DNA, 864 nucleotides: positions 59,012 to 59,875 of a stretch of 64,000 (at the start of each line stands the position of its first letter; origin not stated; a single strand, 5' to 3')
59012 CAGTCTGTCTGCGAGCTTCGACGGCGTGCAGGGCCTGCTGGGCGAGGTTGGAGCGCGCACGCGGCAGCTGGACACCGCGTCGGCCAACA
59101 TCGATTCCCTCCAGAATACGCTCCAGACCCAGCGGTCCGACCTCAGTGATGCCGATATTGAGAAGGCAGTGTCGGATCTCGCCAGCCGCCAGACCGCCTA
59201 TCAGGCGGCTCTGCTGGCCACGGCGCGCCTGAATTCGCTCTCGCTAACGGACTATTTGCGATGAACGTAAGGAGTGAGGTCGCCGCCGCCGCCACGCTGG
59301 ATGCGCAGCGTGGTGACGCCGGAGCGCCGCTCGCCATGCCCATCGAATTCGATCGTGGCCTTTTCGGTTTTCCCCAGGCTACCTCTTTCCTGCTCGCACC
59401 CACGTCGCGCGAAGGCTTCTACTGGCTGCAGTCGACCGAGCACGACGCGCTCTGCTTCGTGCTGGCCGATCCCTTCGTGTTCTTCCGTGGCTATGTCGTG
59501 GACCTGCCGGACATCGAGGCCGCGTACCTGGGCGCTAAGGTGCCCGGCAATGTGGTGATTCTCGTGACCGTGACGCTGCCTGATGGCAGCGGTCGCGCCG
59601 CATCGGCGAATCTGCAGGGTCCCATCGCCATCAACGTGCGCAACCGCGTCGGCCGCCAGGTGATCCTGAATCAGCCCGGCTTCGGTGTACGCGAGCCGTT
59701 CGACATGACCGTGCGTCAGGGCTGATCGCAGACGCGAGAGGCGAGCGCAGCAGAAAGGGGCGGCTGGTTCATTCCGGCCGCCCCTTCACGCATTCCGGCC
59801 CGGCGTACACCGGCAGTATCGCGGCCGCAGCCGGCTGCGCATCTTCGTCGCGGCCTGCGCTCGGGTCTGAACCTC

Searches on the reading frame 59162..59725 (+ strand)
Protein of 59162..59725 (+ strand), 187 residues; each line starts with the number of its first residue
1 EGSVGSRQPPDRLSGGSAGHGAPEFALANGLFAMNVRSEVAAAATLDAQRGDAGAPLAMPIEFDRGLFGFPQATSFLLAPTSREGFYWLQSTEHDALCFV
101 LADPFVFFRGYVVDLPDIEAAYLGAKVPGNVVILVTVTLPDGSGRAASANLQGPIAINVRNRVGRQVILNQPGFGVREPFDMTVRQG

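Call 61: search_protein_families(library=pfam, proteins=[window:59162-59725:+], max_evalue=0.001)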
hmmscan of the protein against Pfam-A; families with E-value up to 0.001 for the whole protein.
window:59162-59725:+ (187 aa): 1 family
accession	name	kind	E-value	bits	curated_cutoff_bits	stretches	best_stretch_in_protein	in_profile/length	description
PF02623.20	FliW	-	8.4e-32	110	25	1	61-179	1-121/122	FliW protein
